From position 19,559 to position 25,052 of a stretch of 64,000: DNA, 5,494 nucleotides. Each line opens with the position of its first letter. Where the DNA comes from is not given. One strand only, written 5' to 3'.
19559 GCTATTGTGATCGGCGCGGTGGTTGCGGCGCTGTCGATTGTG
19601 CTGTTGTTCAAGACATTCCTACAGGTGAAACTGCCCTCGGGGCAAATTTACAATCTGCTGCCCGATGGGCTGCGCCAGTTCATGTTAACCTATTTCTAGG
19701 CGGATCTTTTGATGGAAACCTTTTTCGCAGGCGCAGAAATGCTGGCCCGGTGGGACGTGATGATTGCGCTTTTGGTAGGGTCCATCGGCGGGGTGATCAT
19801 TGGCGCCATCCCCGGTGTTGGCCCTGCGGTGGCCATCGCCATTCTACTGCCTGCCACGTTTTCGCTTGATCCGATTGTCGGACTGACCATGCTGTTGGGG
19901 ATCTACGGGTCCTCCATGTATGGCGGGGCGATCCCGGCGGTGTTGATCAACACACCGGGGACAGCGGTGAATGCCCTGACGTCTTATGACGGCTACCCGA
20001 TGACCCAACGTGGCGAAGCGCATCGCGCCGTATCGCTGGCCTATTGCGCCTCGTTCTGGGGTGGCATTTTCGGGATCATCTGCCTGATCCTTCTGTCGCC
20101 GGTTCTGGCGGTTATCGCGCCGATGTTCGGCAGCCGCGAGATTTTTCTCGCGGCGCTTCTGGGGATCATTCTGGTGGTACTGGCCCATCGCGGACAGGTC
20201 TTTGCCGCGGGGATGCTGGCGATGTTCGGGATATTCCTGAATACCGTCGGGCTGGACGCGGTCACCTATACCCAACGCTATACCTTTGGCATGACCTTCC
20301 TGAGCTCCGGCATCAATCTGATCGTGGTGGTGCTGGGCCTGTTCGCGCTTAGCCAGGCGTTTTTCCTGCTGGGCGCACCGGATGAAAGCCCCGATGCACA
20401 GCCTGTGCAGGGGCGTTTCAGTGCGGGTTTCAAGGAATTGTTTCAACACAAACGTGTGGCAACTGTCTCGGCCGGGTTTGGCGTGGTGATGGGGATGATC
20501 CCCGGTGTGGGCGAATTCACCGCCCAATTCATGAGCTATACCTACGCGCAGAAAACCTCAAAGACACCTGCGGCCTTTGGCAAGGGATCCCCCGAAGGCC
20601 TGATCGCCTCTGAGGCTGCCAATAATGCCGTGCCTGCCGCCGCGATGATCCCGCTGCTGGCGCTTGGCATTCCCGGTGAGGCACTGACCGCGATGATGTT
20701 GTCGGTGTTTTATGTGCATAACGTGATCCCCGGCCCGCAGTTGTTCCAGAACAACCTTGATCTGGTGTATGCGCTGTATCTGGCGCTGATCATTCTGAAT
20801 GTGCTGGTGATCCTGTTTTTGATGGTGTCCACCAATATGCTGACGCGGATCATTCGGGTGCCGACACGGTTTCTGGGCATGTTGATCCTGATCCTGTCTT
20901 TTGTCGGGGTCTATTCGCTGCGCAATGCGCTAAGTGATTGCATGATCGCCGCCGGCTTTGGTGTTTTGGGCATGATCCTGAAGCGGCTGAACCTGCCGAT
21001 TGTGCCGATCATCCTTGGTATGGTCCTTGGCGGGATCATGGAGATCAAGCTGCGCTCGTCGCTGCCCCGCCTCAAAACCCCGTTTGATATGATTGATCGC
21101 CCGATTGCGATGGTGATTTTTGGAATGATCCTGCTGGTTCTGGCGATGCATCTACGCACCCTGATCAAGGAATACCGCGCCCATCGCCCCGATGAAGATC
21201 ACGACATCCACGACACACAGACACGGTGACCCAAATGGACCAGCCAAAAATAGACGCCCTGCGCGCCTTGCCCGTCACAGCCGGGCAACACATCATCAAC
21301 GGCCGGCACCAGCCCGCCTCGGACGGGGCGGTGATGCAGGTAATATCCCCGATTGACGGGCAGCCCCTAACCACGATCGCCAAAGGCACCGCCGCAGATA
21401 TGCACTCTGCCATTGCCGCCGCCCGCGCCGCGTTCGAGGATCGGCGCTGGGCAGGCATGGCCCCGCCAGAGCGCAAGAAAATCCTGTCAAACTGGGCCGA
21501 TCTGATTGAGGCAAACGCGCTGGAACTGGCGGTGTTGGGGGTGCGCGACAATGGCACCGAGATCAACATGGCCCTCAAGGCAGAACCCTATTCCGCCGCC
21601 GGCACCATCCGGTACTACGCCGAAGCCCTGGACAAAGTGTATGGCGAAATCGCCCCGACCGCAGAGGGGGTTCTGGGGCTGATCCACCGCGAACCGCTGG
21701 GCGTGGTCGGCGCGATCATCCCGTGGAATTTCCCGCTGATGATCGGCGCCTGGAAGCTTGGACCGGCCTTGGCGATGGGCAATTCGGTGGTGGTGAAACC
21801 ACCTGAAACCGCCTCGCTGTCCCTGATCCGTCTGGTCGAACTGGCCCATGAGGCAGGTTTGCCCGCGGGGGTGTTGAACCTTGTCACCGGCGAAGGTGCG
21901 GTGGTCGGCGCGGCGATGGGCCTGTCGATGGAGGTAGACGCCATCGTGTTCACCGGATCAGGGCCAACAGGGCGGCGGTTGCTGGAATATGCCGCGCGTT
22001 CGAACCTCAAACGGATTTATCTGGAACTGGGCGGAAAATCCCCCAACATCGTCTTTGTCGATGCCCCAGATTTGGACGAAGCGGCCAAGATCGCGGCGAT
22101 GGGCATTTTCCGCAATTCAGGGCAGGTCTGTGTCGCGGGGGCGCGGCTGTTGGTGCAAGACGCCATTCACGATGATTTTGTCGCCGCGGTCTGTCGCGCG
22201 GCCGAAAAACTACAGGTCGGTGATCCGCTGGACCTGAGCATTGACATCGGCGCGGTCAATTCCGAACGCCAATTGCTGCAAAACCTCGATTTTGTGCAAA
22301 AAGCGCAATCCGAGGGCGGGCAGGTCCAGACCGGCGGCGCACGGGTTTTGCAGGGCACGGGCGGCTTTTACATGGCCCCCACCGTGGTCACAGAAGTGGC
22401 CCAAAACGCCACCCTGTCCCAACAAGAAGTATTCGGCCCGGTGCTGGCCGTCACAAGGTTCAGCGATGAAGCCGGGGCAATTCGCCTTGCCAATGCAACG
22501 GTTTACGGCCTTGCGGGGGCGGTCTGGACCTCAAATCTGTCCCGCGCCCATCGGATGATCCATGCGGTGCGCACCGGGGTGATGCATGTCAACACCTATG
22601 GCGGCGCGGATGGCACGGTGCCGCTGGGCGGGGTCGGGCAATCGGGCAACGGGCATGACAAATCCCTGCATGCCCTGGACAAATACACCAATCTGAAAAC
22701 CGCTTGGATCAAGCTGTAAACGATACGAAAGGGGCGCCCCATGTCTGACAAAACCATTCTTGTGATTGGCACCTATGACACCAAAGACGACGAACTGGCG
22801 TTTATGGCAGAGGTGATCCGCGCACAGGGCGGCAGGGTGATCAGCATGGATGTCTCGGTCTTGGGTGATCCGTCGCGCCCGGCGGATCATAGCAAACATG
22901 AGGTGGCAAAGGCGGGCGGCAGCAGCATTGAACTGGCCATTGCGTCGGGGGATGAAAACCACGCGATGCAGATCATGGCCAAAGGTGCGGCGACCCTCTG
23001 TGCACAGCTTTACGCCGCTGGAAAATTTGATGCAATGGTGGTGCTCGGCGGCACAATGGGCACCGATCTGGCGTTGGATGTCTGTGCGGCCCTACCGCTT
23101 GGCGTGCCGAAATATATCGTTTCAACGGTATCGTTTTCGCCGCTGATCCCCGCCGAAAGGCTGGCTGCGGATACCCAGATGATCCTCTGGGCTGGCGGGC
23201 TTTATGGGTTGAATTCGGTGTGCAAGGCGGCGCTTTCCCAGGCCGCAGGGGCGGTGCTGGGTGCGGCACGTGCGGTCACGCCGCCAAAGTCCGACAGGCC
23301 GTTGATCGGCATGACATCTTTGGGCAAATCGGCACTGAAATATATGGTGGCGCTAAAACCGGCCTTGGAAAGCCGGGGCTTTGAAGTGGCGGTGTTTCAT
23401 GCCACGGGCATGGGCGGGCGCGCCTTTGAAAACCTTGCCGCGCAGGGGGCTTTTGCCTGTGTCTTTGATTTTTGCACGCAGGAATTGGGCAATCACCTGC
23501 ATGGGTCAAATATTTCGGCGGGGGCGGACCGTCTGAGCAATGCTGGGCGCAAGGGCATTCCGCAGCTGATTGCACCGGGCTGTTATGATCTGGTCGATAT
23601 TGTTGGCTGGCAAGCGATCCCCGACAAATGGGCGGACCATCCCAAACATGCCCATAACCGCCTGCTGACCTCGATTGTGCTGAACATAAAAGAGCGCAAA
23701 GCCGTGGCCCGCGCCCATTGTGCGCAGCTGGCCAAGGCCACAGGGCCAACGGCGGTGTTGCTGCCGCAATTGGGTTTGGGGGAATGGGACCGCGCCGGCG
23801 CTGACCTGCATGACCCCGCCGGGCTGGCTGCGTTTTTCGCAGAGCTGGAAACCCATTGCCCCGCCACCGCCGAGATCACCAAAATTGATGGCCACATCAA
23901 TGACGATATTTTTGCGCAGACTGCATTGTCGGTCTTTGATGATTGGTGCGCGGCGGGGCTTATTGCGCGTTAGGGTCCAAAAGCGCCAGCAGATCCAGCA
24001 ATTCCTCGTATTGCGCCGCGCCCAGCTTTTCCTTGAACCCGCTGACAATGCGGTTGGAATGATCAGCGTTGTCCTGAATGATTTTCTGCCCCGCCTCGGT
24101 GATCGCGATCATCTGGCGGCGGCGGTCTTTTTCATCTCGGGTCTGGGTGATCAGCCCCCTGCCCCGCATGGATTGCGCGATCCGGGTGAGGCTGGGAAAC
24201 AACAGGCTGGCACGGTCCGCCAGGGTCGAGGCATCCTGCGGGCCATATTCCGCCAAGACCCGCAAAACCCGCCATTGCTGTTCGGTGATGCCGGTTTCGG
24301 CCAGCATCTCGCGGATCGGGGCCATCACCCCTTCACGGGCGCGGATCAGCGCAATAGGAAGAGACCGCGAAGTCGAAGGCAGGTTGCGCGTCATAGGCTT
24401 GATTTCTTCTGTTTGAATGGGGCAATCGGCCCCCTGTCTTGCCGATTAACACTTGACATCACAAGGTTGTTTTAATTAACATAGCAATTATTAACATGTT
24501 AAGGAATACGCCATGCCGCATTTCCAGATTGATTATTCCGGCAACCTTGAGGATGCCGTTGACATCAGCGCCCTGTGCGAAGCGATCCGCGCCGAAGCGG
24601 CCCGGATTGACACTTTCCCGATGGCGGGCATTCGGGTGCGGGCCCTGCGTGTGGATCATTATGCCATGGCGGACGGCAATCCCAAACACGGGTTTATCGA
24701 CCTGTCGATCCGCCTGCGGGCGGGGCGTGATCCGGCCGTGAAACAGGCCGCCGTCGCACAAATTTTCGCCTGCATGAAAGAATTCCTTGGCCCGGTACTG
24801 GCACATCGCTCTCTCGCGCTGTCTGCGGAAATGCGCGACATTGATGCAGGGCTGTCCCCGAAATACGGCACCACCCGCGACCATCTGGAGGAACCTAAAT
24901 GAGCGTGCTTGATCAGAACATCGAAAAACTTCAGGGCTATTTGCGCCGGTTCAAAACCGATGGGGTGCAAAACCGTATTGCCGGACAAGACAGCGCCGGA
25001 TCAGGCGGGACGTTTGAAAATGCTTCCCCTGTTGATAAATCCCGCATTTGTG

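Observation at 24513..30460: Aromatic amino acid decarboxylase embedded inside a homoprotocatechuate meta-cleavage operon that lacks hpaBC and hpaI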

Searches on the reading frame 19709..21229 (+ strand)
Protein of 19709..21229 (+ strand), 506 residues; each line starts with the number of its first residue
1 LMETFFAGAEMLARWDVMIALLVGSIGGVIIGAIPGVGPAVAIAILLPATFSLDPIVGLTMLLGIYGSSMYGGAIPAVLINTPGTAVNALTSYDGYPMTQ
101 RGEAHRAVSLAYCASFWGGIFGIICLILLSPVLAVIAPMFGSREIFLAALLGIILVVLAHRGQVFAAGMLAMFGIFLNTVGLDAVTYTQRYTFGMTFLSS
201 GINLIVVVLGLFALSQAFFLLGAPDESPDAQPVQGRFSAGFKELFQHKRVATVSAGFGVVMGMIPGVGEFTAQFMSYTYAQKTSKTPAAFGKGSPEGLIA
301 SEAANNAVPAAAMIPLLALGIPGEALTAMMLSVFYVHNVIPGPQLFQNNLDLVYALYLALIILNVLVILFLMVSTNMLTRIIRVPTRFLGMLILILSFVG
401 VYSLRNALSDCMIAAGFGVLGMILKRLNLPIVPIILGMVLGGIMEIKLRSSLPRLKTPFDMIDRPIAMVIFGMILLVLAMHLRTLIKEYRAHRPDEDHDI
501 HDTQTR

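Call 7: search_protein_families(library=pfam, proteins=[window:19709-21229:+])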
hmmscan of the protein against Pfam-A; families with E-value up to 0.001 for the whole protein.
window:19709-21229:+ (506 aa): 1 family
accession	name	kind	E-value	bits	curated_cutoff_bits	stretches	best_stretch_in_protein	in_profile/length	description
PF01970.21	TctA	-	3.3e-128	428.4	28.9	1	19-436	2-423/423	Tripartite tricarboxylate transporter TctA family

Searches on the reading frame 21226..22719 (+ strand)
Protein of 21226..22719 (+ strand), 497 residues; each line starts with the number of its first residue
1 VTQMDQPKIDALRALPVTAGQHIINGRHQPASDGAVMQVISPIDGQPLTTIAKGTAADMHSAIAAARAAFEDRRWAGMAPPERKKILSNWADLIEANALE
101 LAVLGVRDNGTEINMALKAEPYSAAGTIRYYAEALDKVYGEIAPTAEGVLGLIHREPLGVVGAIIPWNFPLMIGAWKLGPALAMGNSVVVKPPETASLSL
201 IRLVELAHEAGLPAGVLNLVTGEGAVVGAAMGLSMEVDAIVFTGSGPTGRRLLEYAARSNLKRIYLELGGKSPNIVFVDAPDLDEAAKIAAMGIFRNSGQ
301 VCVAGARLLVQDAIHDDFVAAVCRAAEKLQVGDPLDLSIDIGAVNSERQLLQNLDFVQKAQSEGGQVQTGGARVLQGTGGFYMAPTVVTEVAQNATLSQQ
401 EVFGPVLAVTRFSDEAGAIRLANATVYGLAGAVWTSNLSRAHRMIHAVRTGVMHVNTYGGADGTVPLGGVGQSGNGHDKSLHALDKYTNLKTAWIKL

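Call 7: search_protein_families(library=pfam, proteins=[window:21226-22719:+])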
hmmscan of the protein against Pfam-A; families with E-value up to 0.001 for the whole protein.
window:21226-22719:+ (497 aa): 1 family
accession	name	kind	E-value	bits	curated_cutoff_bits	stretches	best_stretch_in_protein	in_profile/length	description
PF00171.27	Aldedh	-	2.8e-156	521.1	23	1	34-492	6-460/461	Aldehyde dehydrogenase family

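Call 28: search_protein_families(library=ncbifam, proteins=[window:21226-22719:+], max_evalue=1e-10)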
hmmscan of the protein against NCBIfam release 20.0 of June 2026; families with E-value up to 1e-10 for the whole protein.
window:21226-22719:+ (497 aa): 41 families (the best 25 are shown)
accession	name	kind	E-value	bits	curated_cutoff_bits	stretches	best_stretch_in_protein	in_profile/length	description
NF007352.0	PRK09847.1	equivalog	2.2e-160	534.4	850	1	22-497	22-493/495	aldehyde dehydrogenase PuuC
TIGR01804.1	BADH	equivalog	1.7e-132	442.2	668.6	1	24-491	2-467/467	betaine-aldehyde dehydrogenase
NF009725.0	PRK13252.1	equivalog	6.6e-129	430.5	593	1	20-497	7-481/488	betaine-aldehyde dehydrogenase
NF010000.0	PRK13473.1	subfamily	6.9e-126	420.7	615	1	21-492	4-469/475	aminobutyraldehyde dehydrogenase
NF045736.1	PaDhStyDRhodo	equivalog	1.1e-123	413.3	800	1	21-489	4-471/479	phenylacetaldehyde dehydrogenase StyD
TIGR02299.1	HpaE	equivalog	2.4e-122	409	638.35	1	21-494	2-475/488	5-carboxymethyl-2-hydroxymuconate semialdehyde dehydrogenase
NF045735.1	PaDhStyDPseudo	equivalog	9.1e-117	390.6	850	1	22-493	5-479/483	phenylacetaldehyde dehydrogenase StyD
NF050026.1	AcaldDHExaC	equivalog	6.7e-110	368.1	900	1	21-492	17-490/503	acetaldehyde dehydrogenase ExaC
TIGR03216.1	OH_muco_semi_DH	equivalog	3.2e-104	349.2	693.25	1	21-497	2-481/481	2-hydroxymuconic semialdehyde dehydrogenase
NF006916.0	PRK09407.1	equivalog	7e-104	348.3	521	1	29-492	28-489/526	succinic semialdehyde dehydrogenase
NF042993.1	AlphKGSA_gudD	equivalog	2.6e-101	339.7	770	1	22-496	6-481/481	alpha-ketoglutaric semialdehyde dehydrogenase GucD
NF052305.1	DioxValDhHalo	equivalog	3.1e-101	339.7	750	1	21-493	6-479/483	2,5-dioxovalerate dehydrogenase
TIGR01780.1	SSADH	subfamily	4.2e-101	339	646.35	1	39-491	1-448/448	succinate-semialdehyde dehydrogenase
TIGR03374.1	ABALDH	equivalog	1.9e-100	336.9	909.3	1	23-493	5-469/472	aminobutyraldehyde dehydrogenase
NF008415.0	PRK11241.1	equivalog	4e-95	319.3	828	1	20-493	11-478/482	NADP-dependent succinate-semialdehyde dehydrogenase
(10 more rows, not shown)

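Call 30: search_solved_structures(query=window:21226-22719:+, max_evalue=1e-100)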
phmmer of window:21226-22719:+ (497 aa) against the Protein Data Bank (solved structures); distinct sequences matched with E-value up to 1e-100: 17.
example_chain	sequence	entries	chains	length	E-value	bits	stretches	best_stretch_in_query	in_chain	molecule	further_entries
6b4r_A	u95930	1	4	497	1e-146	492.8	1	19-497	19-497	KauB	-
5iuu_A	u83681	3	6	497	1.7e-142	479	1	19-497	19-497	Aldehyde dehydrogenase family protein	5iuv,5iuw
7jso_A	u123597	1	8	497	5.2e-141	474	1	19-497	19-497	Aldehyde dehydrogenase family protein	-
4lih_A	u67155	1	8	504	4.2e-138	464.5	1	19-497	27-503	Gamma-glutamyl-gamma-aminobutyraldehyde dehydrogenase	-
4o6r_A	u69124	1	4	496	7.5e-114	384.5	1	21-496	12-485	Aldehyde Dehydrogenase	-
4go4_A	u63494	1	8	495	1.3e-113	383.7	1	21-496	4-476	Putative gamma-hydroxymuconic semialdehyde dehydrogenase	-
4go3_A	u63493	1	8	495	1.2e-112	380.5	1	21-496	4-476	Putative gamma-hydroxymuconic semialdehyde dehydrogenase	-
7uyy_A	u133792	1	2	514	2.6e-112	379.4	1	21-495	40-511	Aldehyde dehydrogenase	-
7kqv_A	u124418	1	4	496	3.4e-110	372.4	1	24-497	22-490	Aldehyde dehydrogenase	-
4pxl_A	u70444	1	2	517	4.4e-107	362.2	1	22-493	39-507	Cytosolic aldehyde dehydrogenase RF2C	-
4ywe_A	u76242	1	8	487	5.6e-103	348.6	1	21-495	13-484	Putative aldehyde dehydrogenase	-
4pz2_A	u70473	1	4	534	9.5e-103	347.9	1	23-492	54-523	ZmALDH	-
7yob_A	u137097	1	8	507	1.1e-102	347.7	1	6-496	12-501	Aldehyde dehydrogenase 1A1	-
5gtk_A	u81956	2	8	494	9.9e-102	344.5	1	22-496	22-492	Betaine-aldehyde dehydrogenase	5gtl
5gt6_A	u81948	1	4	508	1.1e-101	344.4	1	22-496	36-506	Betaine-aldehyde dehydrogenase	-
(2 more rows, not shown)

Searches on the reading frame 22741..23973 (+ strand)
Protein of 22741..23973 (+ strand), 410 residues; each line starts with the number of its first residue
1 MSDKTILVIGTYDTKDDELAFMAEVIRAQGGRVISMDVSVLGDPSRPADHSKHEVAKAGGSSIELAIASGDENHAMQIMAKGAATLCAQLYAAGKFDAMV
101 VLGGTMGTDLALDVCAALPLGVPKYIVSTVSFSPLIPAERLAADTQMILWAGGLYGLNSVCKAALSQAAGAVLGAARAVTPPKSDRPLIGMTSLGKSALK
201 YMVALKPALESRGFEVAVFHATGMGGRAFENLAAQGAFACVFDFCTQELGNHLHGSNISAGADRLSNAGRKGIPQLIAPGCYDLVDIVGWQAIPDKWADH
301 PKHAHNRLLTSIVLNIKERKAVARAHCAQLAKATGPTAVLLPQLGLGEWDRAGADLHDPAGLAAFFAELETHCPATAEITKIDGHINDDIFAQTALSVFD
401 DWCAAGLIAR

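Call 3: search_protein_families(library=ncbifam, proteins=[window:22741-23973:+])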
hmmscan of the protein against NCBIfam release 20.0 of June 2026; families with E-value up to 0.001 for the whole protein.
window:22741-23973:+ (410 aa): 4 families
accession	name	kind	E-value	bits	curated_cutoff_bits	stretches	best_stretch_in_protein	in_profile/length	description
NF002676.0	PRK02399.1-4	equivalog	1.4e-194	646.7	556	1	2-410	3-411/415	hypothetical protein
NF002674.0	PRK02399.1-2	subfamily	1.9e-99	333.2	335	1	4-403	3-401/410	hypothetical protein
NF002673.0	PRK02399.1-1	equivalog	2.1e-65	221.3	520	1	4-401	3-397/404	hypothetical protein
NF002675.0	PRK02399.1-3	equivalog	4.4e-57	193.6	648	1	4-401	2-394/398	hypothetical protein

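Call 4: search_protein_families(library=pfam, proteins=[window:22741-23973:+])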
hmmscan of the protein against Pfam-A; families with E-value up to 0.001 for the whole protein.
window:22741-23973:+ (410 aa): 2 families
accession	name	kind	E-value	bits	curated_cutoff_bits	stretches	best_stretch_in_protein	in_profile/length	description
PF23189.1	UPF0261_C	-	8.4e-64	215.2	27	1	186-402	1-217/218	Uncharacterised protein family (UPF0261) C-terminal domain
PF06792.17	UPF0261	-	8.4e-44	150.1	27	1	4-179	1-174/176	Uncharacterised protein family (UPF0261) N-terminal domain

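Call 67: search_solved_structures(query=window:22741-23973:+, max_evalue=0.001)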
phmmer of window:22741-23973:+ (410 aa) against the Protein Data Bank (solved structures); distinct sequences matched with E-value up to 0.001: 4.
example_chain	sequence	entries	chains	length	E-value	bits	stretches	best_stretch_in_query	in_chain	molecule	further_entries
9mpy_A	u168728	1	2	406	2.9e-50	174.8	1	2-402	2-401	UPF0261 domain-containing protein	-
3wry_A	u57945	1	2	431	1.2e-36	129.9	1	74-397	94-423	Tm-1 protein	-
3wrw_A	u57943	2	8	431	1.5e-36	129.6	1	75-397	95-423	Tm-1 protein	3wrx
3wrv_A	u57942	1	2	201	6.4e-09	38.6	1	74-174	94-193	Tm-1 protein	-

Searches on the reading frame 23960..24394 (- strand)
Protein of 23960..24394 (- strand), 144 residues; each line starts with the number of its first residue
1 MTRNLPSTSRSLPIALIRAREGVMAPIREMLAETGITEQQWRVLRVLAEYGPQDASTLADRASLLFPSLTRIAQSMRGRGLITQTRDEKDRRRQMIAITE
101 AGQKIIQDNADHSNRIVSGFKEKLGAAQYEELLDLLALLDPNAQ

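Call 7: search_protein_families(library=pfam, proteins=[window:23960-24394:-])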
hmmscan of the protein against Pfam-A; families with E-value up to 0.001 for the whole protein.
window:23960-24394:- (144 aa): 5 families
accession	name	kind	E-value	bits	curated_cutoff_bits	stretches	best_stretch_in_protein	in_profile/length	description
PF01047.28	MarR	-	6.1e-12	45.7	24.6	1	36-92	1-57/59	MarR family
PF12802.13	MarR_2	-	4.5e-10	40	27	1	35-93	2-61/61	MarR family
PF22381.2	Staph_reg_Sar_Rot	-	1e-05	26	27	1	30-108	6-84/85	Transcriptional regulator SarA/Rot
PF13463.12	HTH_27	-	2.8e-05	24.8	22.2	1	37-102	2-68/68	Winged helix DNA-binding domain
PF01978.25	TrmB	-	0.00059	20.1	25.6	1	31-88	1-58/68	Sugar-specific transcriptional regulator TrmB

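Call 28: search_protein_families(library=ncbifam, proteins=[window:23960-24394:-], max_evalue=1e-10)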
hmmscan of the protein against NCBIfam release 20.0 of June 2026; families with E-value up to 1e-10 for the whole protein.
window:23960-24394:- (144 aa): 2 families
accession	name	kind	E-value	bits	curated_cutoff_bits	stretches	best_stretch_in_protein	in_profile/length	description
TIGR02337.1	HpaR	equivalog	1.8e-38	131.3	121.2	1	11-137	1-127/130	homoprotocatechuate degradation operon regulator HpaR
NF041230.1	BagL_FevM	exception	1.4e-14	54.4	230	1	3-138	7-140/145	MarR family transcriptional regulator BagL/FevM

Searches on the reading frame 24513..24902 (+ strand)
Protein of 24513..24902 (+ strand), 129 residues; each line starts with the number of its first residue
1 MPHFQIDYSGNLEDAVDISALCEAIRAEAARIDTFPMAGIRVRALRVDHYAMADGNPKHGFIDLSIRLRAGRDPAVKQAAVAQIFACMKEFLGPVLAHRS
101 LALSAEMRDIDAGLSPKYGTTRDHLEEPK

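Call 3: search_protein_families(library=ncbifam, proteins=[window:24513-24902:+])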
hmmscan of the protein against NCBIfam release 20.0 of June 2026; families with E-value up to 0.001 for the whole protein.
window:24513-24902:+ (129 aa): 1 family
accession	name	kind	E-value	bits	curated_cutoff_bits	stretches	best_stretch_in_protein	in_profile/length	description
NF011605.0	PRK15031.1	equivalog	9.3e-18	64.9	215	1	1-117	1-117/126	5-carboxymethyl-2-hydroxymuconate Delta-isomerase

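Call 4: search_protein_families(library=pfam, proteins=[window:24513-24902:+])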
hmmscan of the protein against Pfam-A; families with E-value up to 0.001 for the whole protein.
window:24513-24902:+ (129 aa): 1 family
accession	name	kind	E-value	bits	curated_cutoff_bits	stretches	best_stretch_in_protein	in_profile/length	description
PF02962.20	CHMI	-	6.8e-38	130.3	26.5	1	2-124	1-123/124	5-carboxymethyl-2-hydroxymuconate isomerase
